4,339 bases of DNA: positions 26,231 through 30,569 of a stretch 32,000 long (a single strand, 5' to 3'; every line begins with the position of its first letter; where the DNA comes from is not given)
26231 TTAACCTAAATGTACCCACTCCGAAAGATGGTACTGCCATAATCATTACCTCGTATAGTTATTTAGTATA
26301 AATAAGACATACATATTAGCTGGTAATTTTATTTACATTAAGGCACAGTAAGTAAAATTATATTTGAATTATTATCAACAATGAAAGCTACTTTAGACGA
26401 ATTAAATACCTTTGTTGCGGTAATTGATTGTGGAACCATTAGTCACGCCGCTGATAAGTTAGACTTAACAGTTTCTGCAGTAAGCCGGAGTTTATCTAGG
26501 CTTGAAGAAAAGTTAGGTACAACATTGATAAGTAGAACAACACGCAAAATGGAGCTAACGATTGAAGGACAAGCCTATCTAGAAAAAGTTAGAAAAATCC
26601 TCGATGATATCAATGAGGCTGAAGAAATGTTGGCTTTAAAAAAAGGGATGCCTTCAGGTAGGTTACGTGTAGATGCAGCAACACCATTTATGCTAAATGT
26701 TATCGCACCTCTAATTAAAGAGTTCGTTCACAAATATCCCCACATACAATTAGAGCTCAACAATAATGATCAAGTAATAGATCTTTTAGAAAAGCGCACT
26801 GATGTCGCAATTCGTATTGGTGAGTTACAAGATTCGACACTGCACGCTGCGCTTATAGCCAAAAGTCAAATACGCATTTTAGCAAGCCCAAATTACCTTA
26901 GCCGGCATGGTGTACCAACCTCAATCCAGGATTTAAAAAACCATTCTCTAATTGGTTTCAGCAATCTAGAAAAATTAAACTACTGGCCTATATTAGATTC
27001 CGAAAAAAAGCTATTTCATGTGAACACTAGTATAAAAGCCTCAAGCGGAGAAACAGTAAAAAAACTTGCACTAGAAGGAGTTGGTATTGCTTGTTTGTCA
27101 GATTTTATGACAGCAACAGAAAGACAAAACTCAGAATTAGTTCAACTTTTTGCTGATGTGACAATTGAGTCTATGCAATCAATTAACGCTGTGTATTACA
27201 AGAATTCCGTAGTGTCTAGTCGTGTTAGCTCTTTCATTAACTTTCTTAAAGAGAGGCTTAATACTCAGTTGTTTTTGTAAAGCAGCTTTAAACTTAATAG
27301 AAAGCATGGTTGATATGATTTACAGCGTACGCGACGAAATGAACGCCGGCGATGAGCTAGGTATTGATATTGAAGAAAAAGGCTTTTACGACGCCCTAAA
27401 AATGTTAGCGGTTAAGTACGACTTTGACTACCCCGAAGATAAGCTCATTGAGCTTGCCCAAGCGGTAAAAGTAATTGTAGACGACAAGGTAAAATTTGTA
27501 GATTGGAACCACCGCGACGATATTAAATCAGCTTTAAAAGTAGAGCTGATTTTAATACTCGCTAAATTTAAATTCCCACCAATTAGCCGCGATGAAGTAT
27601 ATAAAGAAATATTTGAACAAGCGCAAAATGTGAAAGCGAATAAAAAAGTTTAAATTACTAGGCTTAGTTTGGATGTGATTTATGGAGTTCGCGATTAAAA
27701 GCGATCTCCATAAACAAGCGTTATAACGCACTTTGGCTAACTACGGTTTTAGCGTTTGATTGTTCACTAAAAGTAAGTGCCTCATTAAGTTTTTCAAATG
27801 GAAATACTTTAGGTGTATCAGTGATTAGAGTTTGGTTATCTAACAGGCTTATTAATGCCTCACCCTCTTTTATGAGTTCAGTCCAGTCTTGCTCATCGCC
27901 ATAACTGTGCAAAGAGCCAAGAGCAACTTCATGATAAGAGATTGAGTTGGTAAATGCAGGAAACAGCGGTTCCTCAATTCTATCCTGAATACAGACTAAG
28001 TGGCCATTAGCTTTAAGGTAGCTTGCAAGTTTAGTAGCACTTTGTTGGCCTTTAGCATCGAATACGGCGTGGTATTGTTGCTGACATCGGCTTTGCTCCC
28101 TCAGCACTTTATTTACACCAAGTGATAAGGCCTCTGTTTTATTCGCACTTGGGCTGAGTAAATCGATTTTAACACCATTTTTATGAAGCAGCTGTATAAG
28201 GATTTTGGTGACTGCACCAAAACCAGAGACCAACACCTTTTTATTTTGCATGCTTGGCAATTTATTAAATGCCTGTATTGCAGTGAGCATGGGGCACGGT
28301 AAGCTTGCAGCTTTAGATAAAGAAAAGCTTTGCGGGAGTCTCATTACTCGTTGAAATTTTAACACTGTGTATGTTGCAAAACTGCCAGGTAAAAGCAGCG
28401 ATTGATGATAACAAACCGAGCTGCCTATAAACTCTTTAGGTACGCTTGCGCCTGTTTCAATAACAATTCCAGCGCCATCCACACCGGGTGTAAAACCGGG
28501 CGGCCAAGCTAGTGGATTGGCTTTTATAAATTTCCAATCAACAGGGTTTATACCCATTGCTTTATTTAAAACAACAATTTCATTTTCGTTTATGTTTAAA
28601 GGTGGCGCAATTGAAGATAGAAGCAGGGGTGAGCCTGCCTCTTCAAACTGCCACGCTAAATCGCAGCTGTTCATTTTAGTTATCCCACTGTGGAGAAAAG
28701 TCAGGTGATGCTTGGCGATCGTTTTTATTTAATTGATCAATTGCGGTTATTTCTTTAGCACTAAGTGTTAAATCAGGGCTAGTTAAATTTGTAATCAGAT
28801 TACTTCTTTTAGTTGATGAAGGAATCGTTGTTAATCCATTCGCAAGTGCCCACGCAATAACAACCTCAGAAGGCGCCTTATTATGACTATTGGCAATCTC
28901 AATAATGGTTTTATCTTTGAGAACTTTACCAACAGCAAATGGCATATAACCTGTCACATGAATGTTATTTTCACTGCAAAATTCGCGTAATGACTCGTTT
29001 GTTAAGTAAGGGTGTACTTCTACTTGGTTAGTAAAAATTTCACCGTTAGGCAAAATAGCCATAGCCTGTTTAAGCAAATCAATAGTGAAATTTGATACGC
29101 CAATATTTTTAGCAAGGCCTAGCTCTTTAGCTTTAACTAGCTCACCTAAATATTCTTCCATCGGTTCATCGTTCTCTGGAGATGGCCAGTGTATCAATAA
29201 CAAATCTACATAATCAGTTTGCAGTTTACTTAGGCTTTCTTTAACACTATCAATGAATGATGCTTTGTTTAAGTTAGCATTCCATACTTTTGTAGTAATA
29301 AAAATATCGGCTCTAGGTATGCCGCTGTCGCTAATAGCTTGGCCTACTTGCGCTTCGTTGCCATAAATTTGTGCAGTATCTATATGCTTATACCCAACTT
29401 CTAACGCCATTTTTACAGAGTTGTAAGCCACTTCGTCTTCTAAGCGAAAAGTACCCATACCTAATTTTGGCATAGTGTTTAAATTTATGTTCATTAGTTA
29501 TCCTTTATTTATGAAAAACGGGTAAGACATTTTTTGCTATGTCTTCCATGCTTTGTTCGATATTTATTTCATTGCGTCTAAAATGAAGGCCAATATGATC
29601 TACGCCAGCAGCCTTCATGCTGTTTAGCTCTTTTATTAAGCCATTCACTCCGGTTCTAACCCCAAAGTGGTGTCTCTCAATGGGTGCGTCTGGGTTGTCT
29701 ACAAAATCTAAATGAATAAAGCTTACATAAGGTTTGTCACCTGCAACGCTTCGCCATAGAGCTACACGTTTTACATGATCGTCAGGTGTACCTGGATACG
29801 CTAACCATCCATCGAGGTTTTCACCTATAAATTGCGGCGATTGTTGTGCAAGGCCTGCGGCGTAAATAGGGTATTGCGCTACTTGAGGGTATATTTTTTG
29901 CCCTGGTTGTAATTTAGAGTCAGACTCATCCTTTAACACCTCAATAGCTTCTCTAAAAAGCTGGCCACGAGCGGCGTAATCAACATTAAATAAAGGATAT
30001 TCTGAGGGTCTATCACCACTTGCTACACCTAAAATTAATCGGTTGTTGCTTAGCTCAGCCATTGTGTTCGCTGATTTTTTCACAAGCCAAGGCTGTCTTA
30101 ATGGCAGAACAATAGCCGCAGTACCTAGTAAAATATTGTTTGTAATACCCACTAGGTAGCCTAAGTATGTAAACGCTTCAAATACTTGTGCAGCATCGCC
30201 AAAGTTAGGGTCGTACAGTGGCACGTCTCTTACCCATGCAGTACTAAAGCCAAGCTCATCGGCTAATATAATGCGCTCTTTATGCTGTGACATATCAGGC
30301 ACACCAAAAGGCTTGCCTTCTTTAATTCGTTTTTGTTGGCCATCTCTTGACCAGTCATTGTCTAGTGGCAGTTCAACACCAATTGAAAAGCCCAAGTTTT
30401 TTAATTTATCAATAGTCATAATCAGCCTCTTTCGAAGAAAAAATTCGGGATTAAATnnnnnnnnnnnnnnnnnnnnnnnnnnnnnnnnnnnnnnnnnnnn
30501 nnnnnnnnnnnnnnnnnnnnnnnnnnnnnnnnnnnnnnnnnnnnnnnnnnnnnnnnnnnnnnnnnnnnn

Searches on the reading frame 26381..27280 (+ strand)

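Call 6: search_protein_families(library=pfam, proteins=[window:26381-27280:+], max_evalue=0.01)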
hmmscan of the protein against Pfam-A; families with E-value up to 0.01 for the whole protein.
window:26381-27280:+ (299 aa): 3 families
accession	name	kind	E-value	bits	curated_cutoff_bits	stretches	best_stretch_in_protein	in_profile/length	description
PF03466.25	LysR_substrate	-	1.3e-37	129.7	28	1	89-293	2-208/209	LysR substrate binding domain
PF00126.33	HTH_1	-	8.2e-21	74.2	26.6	1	5-64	1-60/60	Bacterial regulatory helix-turn-helix protein, lysR family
PF25213.1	HVO_A0261_N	-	0.00049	20.4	35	1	24-81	31-85/86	HVO_A0261 N-terminal domain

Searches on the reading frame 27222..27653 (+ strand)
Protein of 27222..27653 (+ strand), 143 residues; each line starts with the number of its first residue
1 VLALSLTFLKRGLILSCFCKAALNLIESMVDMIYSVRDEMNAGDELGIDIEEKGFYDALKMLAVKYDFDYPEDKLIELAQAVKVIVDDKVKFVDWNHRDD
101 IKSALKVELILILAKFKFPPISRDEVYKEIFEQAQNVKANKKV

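Call 6: search_protein_families(library=pfam, proteins=[window:27222-27653:+], max_evalue=0.01)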
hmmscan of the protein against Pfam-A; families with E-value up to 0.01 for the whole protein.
window:27222-27653:+ (143 aa): 2 families
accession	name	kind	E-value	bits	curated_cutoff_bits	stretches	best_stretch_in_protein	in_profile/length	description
PF11867.13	T1RH-like_C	-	1.5e-28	100.6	26.8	1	24-139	215-328/329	Type I restriction enzyme HindI endonuclease subunit-like, C-terminal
PF20462.4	DUF6715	-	0.0026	17.8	27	1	60-109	67-114/192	Domain of unknown function (DUF6715)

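Call 38: find_homologous_proteins(query=window:27285-27653:+)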
Query window:27285-27653:+ (122 aa): 97 proteins with E <= 0.001 among 103 candidates.
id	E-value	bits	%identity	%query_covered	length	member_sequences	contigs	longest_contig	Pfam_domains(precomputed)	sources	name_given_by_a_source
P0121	1.3e-56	207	85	93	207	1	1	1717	PF11867.14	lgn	-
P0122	8.9e-53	195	79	95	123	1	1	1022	PF11867.14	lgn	-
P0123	4.5e-51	189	79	93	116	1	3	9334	PF11867.14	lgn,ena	-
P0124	3.7e-50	186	69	97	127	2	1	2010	PF11867.14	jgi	jgi:type I restriction enzyme R subunit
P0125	5.4e-49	183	90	84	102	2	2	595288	PF11867.14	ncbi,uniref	ncbi:type I restriction enzyme endonuclease domain-containing protein [Pseudoalteromonas sp. 3-MNA-C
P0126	1.5e-48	181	72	98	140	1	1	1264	PF11867.14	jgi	-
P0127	1.8e-46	175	78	87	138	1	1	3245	PF11867.14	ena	-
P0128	4.1e-46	173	100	70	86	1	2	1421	PF11867.14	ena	-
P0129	1.2e-42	162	68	96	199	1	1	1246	PF11867.14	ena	-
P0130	3.0e-42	161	67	97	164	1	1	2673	PF11867.14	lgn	-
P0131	3.6e-42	161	66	93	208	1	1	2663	PF11867.14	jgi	jgi:type I restriction enzyme, R subunit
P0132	7.8e-42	160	66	96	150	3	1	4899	PF11867.14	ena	-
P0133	1.0e-41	159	67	94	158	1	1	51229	PF11867.14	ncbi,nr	ncbi:MAG: DUF3387 domain-containing protein, partial [Bacteroidales bacterium]|nr:DUF3387 domain-con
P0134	1.2e-41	159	68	90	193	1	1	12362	PF11867.14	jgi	-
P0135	1.4e-41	159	67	95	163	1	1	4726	PF11867.14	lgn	-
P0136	1.5e-41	159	64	98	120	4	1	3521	PF11867.14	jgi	jgi:type I restriction enzyme R subunit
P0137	1.5e-41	159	65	97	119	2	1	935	PF11867.14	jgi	jgi:type I restriction enzyme R subunit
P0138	2.2e-41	158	65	96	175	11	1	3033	PF11867.14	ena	-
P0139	3.4e-41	158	61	94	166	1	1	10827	PF11867.14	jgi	-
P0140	6.3e-41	157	66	92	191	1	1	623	PF11867.14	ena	-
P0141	1.6e-40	155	66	90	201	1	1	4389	PF11867.14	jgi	jgi:type I restriction enzyme R subunit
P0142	4.3e-40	154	66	90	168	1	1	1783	PF11867.14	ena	-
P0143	5.1e-40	154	62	96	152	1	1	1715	PF11867.14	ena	-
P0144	6.2e-40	154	62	93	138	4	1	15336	PF11867.14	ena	-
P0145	7.6e-40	153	65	93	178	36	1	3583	PF11867.14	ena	-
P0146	8.4e-40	153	58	97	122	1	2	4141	PF11867.14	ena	-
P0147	9.3e-40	153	62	96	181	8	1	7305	PF11867.14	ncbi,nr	ncbi:MAG: DUF3387 domain-containing protein, partial [Bacteroidaceae bacterium]|nr:DUF3387 domain-co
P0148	1.3e-39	153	64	90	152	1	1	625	PF11867.14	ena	-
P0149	2.3e-39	152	65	90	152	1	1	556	PF11867.14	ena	-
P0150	3.4e-39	151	68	91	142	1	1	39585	PF11867.14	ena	-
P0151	3.6e-39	151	61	93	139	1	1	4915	PF11867.14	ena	-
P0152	3.9e-39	151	60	94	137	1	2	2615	PF11867.14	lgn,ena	-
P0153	4.2e-39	151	59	97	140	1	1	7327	PF11867.14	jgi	jgi:type I restriction enzyme R subunit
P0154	5.0e-39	151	60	94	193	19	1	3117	PF11867.14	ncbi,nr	ncbi:MAG: DUF3387 domain-containing protein, partial [Paraglaciecola sp.]|nr:DUF3387 domain-containi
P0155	6.8e-39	150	60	90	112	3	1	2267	PF11867.14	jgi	-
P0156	7.7e-39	150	62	94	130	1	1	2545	PF11867.14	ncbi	ncbi:MAG: type I restriction enzyme endonuclease domain-containing protein, partial [Prochlorothrix 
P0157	9.5e-39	150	63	94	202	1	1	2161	PF11867.14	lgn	-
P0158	1.0e-38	150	61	93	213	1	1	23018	PF11867.14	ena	-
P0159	1.5e-38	149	61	96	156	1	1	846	PF11867.14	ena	-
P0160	1.7e-38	149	58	97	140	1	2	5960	PF11867.14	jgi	jgi:type I restriction enzyme R subunit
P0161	2.8e-38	148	61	94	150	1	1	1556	PF11867.14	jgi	-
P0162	3.5e-38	148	61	93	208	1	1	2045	PF11867.14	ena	-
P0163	5.0e-38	147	60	96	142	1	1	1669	PF11867.14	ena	-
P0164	5.1e-38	147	58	97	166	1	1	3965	PF11867.14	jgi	jgi:type I restriction enzyme R subunit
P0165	6.2e-38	147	58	97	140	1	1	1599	PF11867.14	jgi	jgi:type I restriction enzyme R subunit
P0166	9.2e-38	147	61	90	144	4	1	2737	PF11867.14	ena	-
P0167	1.0e-37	146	61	95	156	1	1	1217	PF11867.14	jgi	-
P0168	1.0e-37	146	61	94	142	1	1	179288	PF11867.14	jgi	jgi:type I restriction enzyme R subunit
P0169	3.3e-37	145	56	98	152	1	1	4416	PF11867.14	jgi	jgi:type I restriction enzyme R subunit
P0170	4.4e-37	144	60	90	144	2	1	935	PF11867.14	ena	-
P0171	4.7e-37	144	58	97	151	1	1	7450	PF11867.14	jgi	-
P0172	6.0e-37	144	61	93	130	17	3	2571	PF11867.14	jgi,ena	-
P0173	6.2e-37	144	58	96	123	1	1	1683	PF11867.14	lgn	-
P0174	6.3e-37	144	62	92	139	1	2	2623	PF11867.14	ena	-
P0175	7.0e-37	144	58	94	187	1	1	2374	PF11867.14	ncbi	ncbi:MAG: type I restriction enzyme endonuclease domain-containing protein, partial [Flavobacteriale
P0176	1.6e-36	143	65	87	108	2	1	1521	PF11867.14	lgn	-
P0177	1.6e-36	143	61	92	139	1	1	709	PF11867.14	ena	-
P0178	3.4e-36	141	59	95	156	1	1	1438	PF11867.14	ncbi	ncbi:MAG: hypothetical protein ABS34_12740, partial [Opitutaceae bacterium BACL24 MAG-120322-bin51]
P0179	5.2e-36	141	59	93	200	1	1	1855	PF11867.14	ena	-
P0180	1.1e-35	140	55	98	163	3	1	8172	PF11867.14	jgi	jgi:type I restriction enzyme R subunit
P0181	1.6e-35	139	58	97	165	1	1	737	PF11867.14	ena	-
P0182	2.3e-35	139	57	94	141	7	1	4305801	PF11867.14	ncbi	-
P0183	2.6e-35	139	64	86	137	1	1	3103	PF11867.14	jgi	jgi:type I restriction enzyme R subunit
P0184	3.1e-35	138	58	97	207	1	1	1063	PF11867.14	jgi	-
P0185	3.5e-35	138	67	80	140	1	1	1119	PF11867.14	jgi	jgi:type I restriction enzyme R subunit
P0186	6.0e-35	137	59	88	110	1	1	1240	PF11867.14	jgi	-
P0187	9.3e-35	137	58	94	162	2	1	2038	PF11867.14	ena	-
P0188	2.1e-34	136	67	83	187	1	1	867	PF11867.14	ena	-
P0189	2.3e-34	136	58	90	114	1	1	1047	PF11867.14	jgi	jgi:type I restriction enzyme R subunit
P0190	3.1e-34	135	62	87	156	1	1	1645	PF11867.14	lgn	-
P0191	3.5e-34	135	57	97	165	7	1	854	PF11867.14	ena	-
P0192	5.3e-34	134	67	79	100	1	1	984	PF11867.14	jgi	jgi:type I restriction enzyme R subunit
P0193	5.7e-34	134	62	84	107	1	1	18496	PF11867.14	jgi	jgi:type I restriction enzyme R subunit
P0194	7.7e-34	134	56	93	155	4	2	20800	PF11867.14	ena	-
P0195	1.4e-33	133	66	78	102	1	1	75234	PF11867.14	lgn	-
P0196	4.3e-33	131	75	66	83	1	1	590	PF11867.14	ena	-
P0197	8.8e-33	130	65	78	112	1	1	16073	PF11867.14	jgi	jgi:type I restriction enzyme R subunit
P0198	1.1e-32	130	77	68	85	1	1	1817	PF11867.14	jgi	-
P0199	1.1e-32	130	63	88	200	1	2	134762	PF11867.14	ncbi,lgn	-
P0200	1.6e-32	130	66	79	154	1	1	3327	PF11867.14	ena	-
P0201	2.3e-31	126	73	64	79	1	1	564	PF11867.14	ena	-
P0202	6.4e-31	125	63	79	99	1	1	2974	PF11867.14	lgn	-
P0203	1.1e-29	121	63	74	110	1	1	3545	PF11867.14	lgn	-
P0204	1.2e-29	120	66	70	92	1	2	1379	PF11867.14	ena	-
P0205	2.0e-29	120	66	70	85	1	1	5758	PF11867.14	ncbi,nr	ncbi:MAG: DUF3387 domain-containing protein, partial [Candidatus Cloacimonadota bacterium]|nr:DUF338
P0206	3.9e-29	119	83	58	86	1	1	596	PF11867.14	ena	-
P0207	1.4e-28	117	65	70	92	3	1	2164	PF11867.14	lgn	-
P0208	4.6e-28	115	58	90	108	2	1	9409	PF11867.14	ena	-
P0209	4.9e-27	112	65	72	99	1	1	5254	PF11867.14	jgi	jgi:type I restriction enzyme R subunit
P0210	7.1e-27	111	67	68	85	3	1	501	PF11867.14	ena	-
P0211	2.3e-26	110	65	66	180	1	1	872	PF11867.14,PF12161.15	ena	-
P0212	6.0e-25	105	65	66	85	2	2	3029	PF11867.14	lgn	-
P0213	8.0e-25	105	79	56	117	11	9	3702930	PF11867.14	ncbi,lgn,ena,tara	tara:strand:- start:55 stop:408 length:354 start_codon:yes stop_codon:yes gene_type:complete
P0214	1.3e-24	104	63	68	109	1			PF11867.14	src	-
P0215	1.6e-21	94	72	56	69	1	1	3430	PF11867.14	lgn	-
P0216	1.6e-19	88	59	57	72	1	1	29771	PF11867.14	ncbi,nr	ncbi:MAG: DUF3387 domain-containing protein, partial [Verrucomicrobia bacterium]|nr:DUF3387 domain-c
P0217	3.6e-19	87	69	55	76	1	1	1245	PF11867.14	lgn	-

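Call 42: find_encoding_contigs(protein=P0125, flank=10000, max_places=3)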
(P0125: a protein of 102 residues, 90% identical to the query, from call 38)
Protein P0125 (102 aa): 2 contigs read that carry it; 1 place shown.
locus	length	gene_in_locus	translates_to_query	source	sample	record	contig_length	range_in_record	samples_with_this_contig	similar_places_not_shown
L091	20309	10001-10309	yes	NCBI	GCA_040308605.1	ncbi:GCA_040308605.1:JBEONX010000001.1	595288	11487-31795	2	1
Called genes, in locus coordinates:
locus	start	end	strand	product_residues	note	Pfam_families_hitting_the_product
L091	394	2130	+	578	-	PF12161:HsdM_N, PF02384:N6_Mtase, PF07669:Eco57I (weak)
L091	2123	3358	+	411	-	PF01420:Methylase_S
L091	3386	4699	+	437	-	-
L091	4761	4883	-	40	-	-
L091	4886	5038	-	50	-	-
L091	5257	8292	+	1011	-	PF04313:HSDR_N, PF04851:ResIII, PF18766:SWI2_SNF2, PF22679:T1R_D3-like, PF11867:T1RH-like_C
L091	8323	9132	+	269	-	-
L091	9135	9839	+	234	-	PF01863:YgjP-like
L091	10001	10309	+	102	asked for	PF11867:T1RH-like_C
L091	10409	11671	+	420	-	-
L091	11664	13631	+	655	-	-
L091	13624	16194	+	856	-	PF00176:SNF2-rel_dom (faint), PF00270:DEAD (faint), PF04851:ResIII (weak), PF00271:Helicase_C (weak)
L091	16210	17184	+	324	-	PF25583:WCX (faint)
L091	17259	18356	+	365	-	PF00091:Tubulin, PF12327:FtsZ_C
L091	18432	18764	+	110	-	PF20274:cREC_REC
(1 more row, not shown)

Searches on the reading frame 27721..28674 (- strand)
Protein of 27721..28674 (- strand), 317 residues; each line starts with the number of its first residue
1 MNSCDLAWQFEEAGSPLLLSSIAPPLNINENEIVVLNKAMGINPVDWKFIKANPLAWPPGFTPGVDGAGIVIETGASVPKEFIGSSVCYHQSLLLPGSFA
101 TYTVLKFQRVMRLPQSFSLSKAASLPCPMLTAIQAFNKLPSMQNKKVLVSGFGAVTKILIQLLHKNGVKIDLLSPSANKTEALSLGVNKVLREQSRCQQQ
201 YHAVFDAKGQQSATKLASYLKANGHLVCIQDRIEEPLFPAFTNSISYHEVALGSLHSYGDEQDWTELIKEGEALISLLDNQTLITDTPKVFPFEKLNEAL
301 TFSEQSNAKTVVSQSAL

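Call 8: search_protein_families(library=pfam, proteins=[window:27721-28674:-], max_evalue=0.001)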
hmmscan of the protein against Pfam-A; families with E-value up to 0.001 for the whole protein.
window:27721-28674:- (317 aa): 4 families
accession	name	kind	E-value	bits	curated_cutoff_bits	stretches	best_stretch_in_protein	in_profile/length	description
PF08240.17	ADH_N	-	7.6e-10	39.4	23.5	1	30-114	2-103/104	Alcohol dehydrogenase GroES-like domain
PF13602.12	ADH_zinc_N_2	-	4.6e-06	28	27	1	194-308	17-128/134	Zinc-binding dehydrogenase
PF13241.12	NAD_binding_7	-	0.00023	22.1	22.1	1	142-235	5-97/104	Putative NAD(P)-binding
PF00107.32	ADH_zinc_N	-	0.0009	19.6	31.8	0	155-269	2-125/129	Zinc-binding dehydrogenase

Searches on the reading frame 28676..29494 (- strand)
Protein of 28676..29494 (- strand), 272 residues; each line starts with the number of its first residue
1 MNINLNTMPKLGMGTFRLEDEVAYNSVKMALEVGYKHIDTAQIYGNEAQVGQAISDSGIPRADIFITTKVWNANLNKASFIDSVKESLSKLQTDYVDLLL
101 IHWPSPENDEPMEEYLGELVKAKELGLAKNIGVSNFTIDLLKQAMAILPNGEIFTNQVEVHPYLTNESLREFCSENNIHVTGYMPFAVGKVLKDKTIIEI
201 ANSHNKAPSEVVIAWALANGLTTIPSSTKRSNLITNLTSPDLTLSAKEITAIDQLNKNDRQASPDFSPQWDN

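Call 8: search_protein_families(library=pfam, proteins=[window:28676-29494:-], max_evalue=0.001)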
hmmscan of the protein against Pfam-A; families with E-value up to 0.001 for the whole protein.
window:28676-29494:- (272 aa): 1 family
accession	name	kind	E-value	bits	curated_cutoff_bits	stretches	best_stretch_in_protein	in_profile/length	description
PF00248.27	Aldo_ket_red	-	1.2e-55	189.1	24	1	11-256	2-290/291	Aldo/keto reductase family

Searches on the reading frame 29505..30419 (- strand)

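Call 8: search_protein_families(library=pfam, proteins=[window:29505-30419:-], max_evalue=0.001)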
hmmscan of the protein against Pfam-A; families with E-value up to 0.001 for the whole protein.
window:29505-30419:- (304 aa): 1 family
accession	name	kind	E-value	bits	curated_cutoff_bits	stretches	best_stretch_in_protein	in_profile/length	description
PF00296.26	Bac_luciferase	-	7.2e-29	101.6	27.9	1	41-224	20-208/314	Luciferase-like monooxygenase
